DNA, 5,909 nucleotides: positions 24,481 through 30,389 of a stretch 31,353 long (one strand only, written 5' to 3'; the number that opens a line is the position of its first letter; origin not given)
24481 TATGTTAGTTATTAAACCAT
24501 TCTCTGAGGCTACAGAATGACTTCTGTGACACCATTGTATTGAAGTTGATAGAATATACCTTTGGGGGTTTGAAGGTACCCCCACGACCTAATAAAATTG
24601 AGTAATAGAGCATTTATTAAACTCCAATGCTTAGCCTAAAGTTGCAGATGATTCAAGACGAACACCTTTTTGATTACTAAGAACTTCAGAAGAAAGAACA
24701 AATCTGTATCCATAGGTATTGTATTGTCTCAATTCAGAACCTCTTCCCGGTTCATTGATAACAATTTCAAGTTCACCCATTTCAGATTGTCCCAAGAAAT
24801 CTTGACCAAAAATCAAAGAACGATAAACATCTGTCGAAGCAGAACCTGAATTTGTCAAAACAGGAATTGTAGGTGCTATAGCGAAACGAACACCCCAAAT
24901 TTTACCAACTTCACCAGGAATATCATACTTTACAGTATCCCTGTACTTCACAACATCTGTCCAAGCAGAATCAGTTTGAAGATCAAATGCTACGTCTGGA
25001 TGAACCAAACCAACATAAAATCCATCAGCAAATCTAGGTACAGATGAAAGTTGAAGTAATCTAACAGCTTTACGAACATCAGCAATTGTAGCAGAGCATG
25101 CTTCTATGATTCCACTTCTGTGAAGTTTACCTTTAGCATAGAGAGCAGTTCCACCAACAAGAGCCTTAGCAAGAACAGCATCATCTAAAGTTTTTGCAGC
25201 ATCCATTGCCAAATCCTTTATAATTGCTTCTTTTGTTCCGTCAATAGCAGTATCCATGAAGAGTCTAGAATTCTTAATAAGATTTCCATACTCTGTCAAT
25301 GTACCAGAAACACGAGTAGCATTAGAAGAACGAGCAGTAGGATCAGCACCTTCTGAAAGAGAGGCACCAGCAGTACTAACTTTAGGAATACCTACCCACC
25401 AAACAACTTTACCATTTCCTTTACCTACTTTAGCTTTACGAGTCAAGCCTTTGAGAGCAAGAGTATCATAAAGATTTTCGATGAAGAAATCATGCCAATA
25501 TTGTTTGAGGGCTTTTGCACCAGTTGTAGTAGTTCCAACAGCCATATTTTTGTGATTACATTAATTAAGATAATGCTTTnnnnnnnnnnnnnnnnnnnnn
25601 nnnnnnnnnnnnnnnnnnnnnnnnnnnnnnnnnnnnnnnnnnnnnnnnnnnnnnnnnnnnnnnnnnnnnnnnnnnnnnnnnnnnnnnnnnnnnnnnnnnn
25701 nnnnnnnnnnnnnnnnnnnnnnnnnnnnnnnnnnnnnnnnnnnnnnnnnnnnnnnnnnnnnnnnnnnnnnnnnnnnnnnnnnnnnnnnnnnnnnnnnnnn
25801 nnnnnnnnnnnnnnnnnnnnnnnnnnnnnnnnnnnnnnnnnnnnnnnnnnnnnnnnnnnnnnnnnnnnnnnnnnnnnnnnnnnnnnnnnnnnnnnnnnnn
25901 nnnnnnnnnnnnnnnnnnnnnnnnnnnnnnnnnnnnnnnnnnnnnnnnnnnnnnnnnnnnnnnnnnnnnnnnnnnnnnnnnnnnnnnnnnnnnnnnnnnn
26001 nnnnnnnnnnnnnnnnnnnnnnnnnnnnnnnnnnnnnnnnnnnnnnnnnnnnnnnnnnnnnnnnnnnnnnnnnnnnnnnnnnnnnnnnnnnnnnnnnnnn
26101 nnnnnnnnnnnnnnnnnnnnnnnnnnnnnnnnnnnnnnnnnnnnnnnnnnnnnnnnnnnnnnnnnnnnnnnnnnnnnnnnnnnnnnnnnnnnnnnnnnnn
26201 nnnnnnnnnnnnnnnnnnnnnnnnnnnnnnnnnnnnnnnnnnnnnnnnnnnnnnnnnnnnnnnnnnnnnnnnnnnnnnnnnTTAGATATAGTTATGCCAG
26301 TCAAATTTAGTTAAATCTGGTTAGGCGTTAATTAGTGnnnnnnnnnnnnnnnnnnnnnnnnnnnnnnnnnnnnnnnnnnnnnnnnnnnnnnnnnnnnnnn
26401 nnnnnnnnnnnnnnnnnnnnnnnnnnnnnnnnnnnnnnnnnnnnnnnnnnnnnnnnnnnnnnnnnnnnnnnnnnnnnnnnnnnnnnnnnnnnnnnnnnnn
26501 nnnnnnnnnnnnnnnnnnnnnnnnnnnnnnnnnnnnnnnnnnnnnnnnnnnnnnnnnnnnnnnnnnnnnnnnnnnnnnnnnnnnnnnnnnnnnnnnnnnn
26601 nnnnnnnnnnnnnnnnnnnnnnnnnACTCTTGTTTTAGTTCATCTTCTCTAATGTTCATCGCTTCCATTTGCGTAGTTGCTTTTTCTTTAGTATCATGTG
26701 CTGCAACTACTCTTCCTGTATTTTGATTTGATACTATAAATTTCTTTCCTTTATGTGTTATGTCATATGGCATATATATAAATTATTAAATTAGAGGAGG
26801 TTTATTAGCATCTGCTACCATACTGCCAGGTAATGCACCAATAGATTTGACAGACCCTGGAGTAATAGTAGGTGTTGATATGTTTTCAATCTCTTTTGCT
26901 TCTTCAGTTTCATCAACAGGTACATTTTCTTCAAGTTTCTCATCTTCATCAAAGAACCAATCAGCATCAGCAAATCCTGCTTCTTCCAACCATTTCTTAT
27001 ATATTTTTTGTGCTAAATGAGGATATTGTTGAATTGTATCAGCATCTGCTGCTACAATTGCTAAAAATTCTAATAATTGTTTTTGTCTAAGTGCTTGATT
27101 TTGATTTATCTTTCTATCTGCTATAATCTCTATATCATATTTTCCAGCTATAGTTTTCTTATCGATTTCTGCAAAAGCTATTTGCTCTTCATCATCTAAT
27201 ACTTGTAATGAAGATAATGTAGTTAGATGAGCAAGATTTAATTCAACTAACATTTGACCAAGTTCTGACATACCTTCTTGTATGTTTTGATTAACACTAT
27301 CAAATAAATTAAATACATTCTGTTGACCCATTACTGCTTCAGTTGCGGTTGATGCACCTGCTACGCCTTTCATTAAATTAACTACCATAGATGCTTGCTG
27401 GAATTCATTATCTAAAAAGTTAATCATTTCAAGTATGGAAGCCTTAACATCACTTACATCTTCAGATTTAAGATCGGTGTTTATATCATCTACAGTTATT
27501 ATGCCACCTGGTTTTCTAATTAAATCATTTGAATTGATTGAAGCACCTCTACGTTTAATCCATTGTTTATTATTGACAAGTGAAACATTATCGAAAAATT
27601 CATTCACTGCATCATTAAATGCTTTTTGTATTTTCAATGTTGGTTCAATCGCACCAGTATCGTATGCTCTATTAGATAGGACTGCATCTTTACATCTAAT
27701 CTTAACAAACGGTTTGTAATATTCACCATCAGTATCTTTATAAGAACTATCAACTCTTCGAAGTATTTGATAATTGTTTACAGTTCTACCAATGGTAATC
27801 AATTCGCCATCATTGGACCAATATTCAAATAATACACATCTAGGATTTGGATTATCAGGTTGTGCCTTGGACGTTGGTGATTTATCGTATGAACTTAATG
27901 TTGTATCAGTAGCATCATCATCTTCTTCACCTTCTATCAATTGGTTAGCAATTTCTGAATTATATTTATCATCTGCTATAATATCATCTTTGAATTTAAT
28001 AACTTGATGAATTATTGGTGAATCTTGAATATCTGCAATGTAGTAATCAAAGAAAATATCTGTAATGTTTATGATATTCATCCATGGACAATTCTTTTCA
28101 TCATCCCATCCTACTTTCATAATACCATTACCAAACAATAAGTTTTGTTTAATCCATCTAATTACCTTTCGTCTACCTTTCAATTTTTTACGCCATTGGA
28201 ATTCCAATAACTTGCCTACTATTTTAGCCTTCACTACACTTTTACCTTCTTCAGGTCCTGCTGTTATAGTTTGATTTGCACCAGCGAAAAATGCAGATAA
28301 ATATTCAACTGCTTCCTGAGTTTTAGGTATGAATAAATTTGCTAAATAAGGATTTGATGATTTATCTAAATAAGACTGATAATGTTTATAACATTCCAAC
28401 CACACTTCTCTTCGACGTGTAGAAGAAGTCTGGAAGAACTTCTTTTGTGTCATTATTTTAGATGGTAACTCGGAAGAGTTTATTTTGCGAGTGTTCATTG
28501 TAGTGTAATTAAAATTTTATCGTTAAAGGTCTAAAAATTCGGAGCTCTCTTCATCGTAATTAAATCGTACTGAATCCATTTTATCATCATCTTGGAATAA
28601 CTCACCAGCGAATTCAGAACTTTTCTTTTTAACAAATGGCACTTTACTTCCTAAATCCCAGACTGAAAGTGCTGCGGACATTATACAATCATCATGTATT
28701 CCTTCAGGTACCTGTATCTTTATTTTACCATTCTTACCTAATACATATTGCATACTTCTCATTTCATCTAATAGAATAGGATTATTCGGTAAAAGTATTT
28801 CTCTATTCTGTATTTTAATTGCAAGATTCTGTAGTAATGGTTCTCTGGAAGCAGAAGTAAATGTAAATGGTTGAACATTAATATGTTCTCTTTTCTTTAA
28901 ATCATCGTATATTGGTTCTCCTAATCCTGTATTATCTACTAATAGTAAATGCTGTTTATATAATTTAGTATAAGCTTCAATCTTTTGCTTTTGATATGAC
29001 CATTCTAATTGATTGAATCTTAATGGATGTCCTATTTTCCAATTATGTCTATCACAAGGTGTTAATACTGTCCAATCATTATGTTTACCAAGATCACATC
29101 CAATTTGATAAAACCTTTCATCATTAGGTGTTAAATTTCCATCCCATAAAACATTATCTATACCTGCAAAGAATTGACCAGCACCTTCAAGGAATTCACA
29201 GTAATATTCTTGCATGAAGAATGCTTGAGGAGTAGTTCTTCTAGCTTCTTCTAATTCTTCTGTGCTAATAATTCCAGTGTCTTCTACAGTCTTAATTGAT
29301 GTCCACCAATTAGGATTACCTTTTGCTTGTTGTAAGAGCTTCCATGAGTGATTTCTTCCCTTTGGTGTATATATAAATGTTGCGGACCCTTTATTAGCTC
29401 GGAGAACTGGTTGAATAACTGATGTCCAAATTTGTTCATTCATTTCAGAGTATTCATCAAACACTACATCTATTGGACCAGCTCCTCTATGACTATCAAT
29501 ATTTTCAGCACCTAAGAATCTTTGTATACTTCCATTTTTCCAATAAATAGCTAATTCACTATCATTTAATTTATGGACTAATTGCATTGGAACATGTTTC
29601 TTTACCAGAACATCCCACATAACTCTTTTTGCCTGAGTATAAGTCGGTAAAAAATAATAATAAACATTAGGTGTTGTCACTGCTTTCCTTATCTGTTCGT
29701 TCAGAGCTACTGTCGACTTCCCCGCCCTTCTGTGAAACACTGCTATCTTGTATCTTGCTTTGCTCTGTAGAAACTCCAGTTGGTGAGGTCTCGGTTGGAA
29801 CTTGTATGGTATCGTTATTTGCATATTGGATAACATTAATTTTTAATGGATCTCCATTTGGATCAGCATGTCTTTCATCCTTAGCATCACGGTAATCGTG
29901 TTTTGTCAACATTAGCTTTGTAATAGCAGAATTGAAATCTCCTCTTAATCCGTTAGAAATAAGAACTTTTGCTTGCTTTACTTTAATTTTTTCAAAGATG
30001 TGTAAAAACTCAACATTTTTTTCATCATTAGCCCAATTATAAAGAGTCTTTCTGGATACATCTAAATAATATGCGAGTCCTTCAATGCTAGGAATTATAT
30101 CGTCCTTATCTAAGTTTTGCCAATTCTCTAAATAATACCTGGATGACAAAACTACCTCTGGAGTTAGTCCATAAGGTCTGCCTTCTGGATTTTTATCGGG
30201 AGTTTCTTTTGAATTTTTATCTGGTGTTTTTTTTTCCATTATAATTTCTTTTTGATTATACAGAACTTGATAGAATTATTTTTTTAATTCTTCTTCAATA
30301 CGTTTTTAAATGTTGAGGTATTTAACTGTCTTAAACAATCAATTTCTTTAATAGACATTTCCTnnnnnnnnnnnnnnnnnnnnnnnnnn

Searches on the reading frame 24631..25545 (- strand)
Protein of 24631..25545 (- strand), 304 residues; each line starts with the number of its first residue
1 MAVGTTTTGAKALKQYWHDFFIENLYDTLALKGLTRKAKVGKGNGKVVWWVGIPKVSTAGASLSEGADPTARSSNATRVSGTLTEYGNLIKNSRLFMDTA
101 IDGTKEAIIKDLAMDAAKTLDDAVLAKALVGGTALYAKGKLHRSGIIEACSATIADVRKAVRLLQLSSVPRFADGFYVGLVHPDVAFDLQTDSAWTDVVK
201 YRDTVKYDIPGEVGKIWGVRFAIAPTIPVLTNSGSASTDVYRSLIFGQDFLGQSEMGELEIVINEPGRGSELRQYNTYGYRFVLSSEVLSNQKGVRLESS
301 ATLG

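Call 30: search_protein_families(library=phrogs, proteins=[window:24631-25545:-])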
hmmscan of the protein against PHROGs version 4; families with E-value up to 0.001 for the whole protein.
window:24631-25545:- (304 aa): 1 family
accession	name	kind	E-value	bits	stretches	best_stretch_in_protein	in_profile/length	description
phrog_1357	-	head and packaging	1.3e-37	130.6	1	3-302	23-347/356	major head protein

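Call 72: search_dna_similar(query=window:24631-25545:-, collection=phages, mode=protein, max_rows=10)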
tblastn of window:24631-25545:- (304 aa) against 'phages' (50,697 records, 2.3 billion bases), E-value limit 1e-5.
Records with a match: 57; places in all: 57; records where one place covers at least 80% of the query: 18.
Best place of each record, by identity: <60% 57.
By first word of the organism name: Streptomyces 25; Bacillus 15; Bacteriophage 11; Paenibacillus 2; Caudoviricetes 2; Pseudoalteromonas 1; Stenotrophomonas 1.
By host as written in the record: - 13; Streptomyces griseus ATCC 10137 10; Streptomyces scabiei RL-34 7; Bacillus megaterium 6; Bacillus megaterium Km 5; Streptomyces lividans JI 1326 4; Streptomyces viridochromogenes DSM40736 4; Bacillus megaterium strain Km Sp- 2; and 5 more.
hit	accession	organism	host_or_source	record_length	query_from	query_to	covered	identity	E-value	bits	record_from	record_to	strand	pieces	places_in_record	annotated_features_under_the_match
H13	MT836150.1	Bacteriophage sp.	human fecal samples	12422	53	303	83%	32.6%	2e-30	126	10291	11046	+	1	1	record has no annotation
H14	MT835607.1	Bacteriophage sp.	human fecal samples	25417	63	301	79%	30.3%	2e-22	103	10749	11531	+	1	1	record has no annotation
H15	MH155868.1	Streptomyces phage FlowerPower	Streptomyces scabiei RL-34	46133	56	303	82%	28.8%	5e-10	66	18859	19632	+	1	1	36: major capsid protein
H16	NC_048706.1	Streptomyces phage FlowerPower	Streptomyces scabiei RL-34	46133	56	303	82%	28.8%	5e-10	66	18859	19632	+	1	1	36: major head protein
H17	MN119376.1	Streptomyces phage Geostin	Streptomyces scabiei RL-34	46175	56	303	82%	28.8%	5e-10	66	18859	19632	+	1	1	31: major capsid protein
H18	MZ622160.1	Streptomyces phage RetrieverFever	Streptomyces scabiei RL-34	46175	56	303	82%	28.8%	5e-10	66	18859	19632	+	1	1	36: major capsid protein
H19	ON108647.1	Streptomyces phage Vorvolakos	Streptomyces scabiei RL-34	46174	56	303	82%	28.8%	5e-10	66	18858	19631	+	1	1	36: major capsid protein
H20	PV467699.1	Streptomyces phage Gremlin23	Streptomyces scabiei RL-34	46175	56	303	82%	28.8%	5e-10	66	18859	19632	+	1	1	36: major capsid protein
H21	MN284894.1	Streptomyces phage Fabian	Streptomyces scabiei RL-34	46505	56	303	82%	28.8%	5e-10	66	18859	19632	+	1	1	33: major capsid protein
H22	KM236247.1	Bacillus phage Pascal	Bacillus megaterium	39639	62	303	80%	29.0%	2e-19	94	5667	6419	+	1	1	capsid protein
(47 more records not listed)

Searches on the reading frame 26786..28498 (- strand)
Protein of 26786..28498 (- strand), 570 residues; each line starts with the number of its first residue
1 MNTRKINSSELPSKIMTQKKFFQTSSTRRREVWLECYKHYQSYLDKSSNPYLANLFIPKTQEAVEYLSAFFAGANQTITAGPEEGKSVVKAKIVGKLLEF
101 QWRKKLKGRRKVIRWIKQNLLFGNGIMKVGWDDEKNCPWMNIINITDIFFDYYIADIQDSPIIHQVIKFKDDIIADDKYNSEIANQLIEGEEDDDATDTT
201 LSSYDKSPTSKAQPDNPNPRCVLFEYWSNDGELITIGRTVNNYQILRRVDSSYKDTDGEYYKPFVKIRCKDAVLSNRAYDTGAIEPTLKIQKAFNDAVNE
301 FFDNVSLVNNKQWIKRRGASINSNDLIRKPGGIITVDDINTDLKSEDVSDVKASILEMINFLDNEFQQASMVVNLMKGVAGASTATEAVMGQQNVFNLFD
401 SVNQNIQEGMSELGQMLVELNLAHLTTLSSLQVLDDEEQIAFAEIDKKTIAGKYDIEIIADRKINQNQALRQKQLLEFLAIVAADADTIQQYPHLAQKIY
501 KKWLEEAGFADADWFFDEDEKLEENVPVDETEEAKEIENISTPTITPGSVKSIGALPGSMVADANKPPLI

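Call 30: search_protein_families(library=phrogs, proteins=[window:26786-28498:-])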
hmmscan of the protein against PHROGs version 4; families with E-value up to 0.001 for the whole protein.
window:26786-28498:- (570 aa): 3 families
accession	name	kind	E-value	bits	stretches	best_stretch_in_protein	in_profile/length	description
phrog_1216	-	head and packaging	3.9e-23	82.9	2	134-533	208-610/714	portal protein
phrog_156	-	head and packaging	1.8e-11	44.2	1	280-487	310-542/681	portal protein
phrog_332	-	connector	1.9e-09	37.4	1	276-483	272-472/560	head-tail adaptor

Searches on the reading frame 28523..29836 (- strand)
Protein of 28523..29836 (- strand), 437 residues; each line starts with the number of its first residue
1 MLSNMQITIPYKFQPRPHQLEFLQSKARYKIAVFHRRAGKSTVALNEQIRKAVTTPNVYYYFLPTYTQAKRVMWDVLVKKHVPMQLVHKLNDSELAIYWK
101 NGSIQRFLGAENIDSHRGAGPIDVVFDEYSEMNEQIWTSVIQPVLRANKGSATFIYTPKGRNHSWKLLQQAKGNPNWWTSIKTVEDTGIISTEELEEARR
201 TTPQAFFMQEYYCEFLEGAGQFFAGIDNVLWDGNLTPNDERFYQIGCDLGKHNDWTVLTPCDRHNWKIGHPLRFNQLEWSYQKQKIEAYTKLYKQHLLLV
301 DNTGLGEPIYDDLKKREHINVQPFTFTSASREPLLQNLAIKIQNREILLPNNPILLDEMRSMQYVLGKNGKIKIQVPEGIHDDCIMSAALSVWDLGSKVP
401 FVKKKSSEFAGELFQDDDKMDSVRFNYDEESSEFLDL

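Call 30: search_protein_families(library=phrogs, proteins=[window:28523-29836:-])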
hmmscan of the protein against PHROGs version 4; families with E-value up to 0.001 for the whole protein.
window:28523-29836:- (437 aa): 7 families
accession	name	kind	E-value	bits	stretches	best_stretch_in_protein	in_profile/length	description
phrog_2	-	head and packaging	2.9e-38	133.2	1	9-425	261-618/807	terminase large subunit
phrog_7579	-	head and packaging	1.9e-13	51.2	1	13-225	3-223/239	terminase large subunit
phrog_5909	-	head and packaging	2.8e-12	47.4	1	153-351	4-220/285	terminase large subunit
phrog_675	-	head and packaging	4.8e-06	26.1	1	9-149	37-182/576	terminase large subunit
phrog_5713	-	head and packaging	5.7e-06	27.3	1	275-351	2-77/143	terminase large subunit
phrog_24361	-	head and packaging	7.9e-05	23.5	1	310-400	58-142/162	terminase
phrog_27743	-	unknown function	0.0008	20.1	0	334-394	145-210/233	-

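Call 71: search_dna_similar(query=window:28523-29836:-, collection=phages, mode=protein, max_rows=12)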
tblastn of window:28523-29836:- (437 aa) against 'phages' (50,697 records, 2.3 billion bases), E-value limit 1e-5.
Records with a match: 1355; places in all: 1355; records where one place covers at least 80% of the query: 20.
Best place of each record, by identity: <60% 1355.
By first word of the organism name: Vibrio 460; Salmonella 271; Escherichia 133; Klebsiella 90; Mycobacterium 63; Microbacterium 61; Gordonia 46; Pelagibacter 29; Pseudomonas 28; Bacteriophage 16; and 51 more.
By host as written in the record: - 434; Escherichia coli 41; Salmonella enterica subsp. enterica serovar Enteritidis PT1 39; Mycobacterium smegmatis mc2 155 39; Vibrio harveyi BAA-1116 36; Microbacterium foliorum NRRL B-24224 36; Klebsiella pneumoniae 27; Gordonia rubripertincta NRRL B-16540 26; and 254 more.
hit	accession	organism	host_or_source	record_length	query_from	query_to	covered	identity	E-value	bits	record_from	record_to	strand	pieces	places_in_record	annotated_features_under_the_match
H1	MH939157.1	Meiothermus phage MMP17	Meiothermus sp.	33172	2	395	90%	28.9%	2e-30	130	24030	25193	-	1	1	terminase, ATPase subunit | hypothetical protein (x2)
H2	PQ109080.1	Thermus phage Riverbug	Thermus thermophilus HB8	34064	15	400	88%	29.3%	1e-34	142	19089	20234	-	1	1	TerL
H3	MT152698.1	Halorubrum phage Hardycor1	Halorubrum coriense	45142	8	392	88%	28.7%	1e-36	149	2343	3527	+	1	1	terL: large subunit terminase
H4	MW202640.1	Caudoviricetes sp.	Manatee Spring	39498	9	411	92%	25.5%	1e-28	125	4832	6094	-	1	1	large subunit terminase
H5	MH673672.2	Thermus phage phiFa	Thermus thermophilus HB27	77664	13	393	87%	26.3%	2e-33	139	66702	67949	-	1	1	terminase large subunit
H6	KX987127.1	Thermus phage G20c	Thermus thermophilus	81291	13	391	87%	26.4%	4e-31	132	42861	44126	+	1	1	terminase large subunit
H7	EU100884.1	Thermus phage P74-26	Thermus thermophilus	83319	13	391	87%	26.4%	1e-30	131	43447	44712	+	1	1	phage terminase large subunit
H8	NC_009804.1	Thermus phage P74-26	Thermus thermophilus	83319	13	391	87%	26.4%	1e-30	131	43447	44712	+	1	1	phage terminase large subunit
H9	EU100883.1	Thermus phage P23-45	Thermus thermophilus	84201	13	391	87%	26.2%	2e-30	130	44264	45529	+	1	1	terminase large subunit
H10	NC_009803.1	Thermus phage P23-45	Thermus thermophilus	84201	13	391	87%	26.2%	2e-30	130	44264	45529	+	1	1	terminase large subunit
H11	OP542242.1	Thermus phage P23-45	Thermus thermophilus HB8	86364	13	391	87%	26.2%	2e-30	130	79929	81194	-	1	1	hypothetical protein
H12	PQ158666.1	Thermus phage P23-45_stolb3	Thermus thermophilus HB8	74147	13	391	87%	25.9%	1e-28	124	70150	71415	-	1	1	TerL protein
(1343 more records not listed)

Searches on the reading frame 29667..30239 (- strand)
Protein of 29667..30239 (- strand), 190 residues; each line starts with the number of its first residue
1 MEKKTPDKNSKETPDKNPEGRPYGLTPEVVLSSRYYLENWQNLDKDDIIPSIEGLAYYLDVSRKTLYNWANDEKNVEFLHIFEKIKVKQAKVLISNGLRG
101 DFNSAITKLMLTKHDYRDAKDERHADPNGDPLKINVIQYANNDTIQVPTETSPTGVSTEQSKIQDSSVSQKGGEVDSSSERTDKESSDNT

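Call 30: search_protein_families(library=phrogs, proteins=[window:29667-30239:-])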
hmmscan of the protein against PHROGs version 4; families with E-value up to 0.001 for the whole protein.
window:29667-30239:- (190 aa): 2 families
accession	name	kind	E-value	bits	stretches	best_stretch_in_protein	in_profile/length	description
phrog_309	-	head and packaging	1.1e-06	29.9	1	10-159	123-292/319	terminase small subunit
phrog_606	-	head and packaging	2.3e-06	28.8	1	48-106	68-123/167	terminase small subunit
